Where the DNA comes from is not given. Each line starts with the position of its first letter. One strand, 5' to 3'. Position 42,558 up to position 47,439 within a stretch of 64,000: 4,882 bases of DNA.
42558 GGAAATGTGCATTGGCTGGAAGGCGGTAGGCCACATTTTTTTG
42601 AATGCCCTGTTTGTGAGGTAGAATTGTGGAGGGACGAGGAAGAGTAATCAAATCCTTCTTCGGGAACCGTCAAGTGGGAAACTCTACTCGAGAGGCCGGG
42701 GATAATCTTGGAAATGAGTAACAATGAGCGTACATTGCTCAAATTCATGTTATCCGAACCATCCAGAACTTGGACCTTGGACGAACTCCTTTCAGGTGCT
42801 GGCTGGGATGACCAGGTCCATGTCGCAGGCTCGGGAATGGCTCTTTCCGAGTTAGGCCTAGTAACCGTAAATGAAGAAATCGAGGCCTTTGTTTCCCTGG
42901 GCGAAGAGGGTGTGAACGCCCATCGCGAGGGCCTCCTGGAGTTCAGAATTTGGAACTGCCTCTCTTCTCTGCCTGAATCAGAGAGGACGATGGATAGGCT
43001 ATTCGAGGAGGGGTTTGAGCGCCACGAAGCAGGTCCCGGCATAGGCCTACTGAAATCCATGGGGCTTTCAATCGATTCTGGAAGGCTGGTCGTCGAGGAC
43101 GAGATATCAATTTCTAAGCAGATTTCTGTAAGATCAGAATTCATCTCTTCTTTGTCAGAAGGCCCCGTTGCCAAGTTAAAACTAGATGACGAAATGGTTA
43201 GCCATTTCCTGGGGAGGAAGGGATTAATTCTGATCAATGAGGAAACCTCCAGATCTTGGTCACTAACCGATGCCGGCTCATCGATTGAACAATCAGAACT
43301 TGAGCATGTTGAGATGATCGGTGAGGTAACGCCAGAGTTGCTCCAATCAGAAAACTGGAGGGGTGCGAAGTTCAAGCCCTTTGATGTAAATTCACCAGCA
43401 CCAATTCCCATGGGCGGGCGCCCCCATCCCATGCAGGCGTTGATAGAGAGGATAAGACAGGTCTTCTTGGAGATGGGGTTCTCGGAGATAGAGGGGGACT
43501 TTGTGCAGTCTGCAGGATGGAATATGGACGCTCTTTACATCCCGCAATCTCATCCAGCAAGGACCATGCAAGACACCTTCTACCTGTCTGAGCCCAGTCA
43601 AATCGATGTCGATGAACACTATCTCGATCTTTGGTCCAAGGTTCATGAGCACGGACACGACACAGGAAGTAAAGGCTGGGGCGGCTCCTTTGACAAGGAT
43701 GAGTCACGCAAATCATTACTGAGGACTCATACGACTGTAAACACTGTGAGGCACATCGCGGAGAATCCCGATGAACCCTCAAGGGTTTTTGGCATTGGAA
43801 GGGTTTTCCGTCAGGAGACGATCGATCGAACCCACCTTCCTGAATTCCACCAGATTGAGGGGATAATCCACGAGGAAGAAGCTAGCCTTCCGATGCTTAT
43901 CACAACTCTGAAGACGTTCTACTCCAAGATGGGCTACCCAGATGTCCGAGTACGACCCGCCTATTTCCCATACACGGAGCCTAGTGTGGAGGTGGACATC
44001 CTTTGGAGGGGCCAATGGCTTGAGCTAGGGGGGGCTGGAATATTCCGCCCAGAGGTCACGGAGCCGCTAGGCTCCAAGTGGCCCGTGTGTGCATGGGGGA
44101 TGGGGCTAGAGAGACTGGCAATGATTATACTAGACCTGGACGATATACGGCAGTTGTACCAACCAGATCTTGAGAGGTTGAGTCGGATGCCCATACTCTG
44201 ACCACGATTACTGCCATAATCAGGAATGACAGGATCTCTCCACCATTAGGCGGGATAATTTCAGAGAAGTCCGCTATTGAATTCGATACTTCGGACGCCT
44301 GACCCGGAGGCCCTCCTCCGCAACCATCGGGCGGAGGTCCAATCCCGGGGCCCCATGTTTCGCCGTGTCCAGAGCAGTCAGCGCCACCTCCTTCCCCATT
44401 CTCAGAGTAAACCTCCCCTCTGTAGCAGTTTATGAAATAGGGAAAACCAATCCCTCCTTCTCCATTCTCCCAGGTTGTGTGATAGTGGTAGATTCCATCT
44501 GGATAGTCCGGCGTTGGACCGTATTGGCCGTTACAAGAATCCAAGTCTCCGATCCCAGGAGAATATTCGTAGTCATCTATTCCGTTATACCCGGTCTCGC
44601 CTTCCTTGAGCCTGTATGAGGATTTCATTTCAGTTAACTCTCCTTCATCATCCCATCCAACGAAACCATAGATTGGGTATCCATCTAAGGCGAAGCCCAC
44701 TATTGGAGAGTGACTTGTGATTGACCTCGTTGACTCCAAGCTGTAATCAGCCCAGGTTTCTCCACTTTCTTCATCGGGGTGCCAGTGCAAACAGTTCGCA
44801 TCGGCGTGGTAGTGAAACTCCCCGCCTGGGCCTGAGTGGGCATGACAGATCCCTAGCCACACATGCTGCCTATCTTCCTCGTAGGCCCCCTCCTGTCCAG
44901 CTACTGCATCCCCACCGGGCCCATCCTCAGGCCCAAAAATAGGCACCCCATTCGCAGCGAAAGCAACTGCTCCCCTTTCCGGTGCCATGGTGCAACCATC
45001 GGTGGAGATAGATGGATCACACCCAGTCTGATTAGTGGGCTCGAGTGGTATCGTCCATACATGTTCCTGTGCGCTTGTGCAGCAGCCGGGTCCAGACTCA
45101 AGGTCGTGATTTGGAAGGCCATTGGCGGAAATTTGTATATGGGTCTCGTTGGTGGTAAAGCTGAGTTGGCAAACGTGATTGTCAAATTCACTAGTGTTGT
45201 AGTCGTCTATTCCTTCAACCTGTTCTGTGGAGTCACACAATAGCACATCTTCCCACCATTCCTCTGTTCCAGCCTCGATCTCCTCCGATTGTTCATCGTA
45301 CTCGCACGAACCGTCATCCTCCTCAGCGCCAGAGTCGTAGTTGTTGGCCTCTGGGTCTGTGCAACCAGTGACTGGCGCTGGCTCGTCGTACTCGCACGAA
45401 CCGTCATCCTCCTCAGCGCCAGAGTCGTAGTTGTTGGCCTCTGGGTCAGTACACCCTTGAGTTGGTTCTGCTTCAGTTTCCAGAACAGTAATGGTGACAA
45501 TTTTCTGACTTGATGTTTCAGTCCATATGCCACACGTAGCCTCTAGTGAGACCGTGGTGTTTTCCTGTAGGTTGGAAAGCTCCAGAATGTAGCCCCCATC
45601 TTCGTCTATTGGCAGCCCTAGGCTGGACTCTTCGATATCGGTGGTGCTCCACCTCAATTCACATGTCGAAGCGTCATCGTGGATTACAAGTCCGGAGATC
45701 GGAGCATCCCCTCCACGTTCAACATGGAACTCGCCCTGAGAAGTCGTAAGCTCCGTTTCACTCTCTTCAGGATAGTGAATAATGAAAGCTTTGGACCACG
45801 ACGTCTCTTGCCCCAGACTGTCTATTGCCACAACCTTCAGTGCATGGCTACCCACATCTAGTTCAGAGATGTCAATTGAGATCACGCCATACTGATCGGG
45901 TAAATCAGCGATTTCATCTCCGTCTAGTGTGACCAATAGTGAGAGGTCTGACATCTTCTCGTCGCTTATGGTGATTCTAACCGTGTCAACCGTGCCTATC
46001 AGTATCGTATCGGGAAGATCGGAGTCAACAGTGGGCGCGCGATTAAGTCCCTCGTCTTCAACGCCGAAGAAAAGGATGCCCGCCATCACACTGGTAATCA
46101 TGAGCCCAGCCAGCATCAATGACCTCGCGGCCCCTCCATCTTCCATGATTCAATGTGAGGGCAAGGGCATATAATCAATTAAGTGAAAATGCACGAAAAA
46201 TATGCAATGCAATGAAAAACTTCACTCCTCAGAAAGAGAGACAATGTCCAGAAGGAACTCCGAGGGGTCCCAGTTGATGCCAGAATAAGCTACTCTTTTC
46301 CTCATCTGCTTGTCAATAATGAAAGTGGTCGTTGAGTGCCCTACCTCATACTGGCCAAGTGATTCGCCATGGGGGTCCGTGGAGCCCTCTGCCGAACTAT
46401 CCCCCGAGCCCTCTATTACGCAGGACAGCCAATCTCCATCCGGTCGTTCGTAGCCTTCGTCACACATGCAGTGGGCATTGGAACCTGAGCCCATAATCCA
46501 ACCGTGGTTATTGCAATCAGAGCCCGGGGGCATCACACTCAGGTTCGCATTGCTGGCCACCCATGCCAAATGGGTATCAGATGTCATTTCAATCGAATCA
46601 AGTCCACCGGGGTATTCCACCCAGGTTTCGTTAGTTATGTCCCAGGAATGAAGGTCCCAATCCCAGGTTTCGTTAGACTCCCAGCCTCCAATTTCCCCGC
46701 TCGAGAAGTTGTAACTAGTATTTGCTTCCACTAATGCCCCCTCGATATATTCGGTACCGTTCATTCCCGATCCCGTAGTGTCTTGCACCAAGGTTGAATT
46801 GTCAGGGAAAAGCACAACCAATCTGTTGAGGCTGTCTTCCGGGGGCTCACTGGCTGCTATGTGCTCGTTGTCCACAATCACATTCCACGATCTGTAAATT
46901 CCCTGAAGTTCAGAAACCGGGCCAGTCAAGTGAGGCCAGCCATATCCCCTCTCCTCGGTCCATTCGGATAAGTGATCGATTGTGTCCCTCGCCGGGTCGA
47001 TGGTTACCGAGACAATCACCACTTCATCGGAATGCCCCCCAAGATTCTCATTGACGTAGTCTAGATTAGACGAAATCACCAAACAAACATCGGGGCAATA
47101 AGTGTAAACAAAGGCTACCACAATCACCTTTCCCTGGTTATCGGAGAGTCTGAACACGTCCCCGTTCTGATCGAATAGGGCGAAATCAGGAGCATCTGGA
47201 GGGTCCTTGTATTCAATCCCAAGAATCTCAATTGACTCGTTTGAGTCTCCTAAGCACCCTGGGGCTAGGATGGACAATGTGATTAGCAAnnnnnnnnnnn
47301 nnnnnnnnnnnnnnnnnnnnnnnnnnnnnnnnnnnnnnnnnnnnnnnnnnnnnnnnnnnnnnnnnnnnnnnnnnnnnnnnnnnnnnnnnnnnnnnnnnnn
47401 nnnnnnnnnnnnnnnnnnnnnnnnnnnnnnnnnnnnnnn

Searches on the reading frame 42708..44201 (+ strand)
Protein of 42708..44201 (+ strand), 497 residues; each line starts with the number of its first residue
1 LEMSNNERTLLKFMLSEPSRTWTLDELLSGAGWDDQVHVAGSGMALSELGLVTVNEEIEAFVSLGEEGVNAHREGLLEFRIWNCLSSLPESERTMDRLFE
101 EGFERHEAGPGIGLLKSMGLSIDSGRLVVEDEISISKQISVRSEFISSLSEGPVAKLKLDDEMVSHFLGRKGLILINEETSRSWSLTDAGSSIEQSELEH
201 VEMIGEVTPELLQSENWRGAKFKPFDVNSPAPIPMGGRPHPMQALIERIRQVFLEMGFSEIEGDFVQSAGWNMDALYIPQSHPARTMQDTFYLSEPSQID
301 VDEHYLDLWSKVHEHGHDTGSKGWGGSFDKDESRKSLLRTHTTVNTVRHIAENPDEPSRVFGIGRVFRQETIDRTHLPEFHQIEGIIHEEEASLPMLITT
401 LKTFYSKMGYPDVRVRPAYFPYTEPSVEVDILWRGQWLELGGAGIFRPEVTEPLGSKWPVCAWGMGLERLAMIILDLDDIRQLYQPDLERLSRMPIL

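Call 62: search_protein_families(library=pfam, proteins=[window:42708-44201:+], max_evalue=0.0001)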
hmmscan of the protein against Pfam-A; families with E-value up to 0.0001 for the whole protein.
window:42708-44201:+ (497 aa): 3 families
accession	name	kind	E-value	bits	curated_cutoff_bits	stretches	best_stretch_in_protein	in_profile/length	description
PF01409.25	tRNA-synt_2d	-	3.5e-84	282.6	19.8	1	225-492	2-244/246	tRNA synthetases class II core domain (F)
PF00152.25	tRNA-synt_2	-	2.3e-09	37.2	25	0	358-384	92-118/308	tRNA synthetases class II (D, K and N)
PF17759.6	tRNA_synthFbeta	-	2.3e-05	24.4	22.4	0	336-462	72-209/214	Phenylalanyl tRNA synthetase beta chain CLM domain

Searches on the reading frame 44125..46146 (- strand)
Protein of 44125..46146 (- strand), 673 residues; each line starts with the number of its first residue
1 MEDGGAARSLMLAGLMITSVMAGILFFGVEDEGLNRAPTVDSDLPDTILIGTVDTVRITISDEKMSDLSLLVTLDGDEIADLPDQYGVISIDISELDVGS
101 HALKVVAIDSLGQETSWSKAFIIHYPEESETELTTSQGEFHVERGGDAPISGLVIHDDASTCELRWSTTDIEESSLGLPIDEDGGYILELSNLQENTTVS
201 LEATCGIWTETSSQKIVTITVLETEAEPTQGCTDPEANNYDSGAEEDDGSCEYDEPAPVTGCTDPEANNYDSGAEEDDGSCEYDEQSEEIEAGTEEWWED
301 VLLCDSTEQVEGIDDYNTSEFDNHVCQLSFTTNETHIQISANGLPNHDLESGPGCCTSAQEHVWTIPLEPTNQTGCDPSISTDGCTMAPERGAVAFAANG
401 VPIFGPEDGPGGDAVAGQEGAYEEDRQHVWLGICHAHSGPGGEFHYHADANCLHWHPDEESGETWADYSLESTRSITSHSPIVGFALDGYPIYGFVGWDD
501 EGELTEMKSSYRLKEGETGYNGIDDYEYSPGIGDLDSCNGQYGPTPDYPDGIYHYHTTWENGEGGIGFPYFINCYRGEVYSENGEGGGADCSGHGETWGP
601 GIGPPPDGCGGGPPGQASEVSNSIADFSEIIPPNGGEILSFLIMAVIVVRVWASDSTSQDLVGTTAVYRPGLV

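Call 63: search_protein_families(library=pfam, proteins=[window:44125-46146:-], max_evalue=0.0001)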
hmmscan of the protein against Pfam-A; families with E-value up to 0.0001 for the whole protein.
window:44125-46146:- (673 aa): 1 family
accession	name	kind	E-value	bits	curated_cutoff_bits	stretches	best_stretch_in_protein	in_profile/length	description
PF14240.11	YHYH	-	2e-33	116.5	25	1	364-577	2-193/193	YHYH protein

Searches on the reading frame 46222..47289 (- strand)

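Call 63: search_protein_families(library=pfam, proteins=[window:46222-47289:-], max_evalue=0.0001)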
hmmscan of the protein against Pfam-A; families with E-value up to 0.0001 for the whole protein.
window:46222-47289:- (355 aa): 3 families
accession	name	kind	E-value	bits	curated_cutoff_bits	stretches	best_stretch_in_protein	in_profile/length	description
PF02630.20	SCO1-SenC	-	7.4e-25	87.9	22.8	1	34-142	2-110/134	SCO1/SenC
PF00578.27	AhpC-TSA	-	1.1e-08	35.5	26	1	32-135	4-101/124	AhpC/TSA family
PF08534.16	Redoxin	-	1.1e-05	25.7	26.6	1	33-124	6-94/148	Redoxin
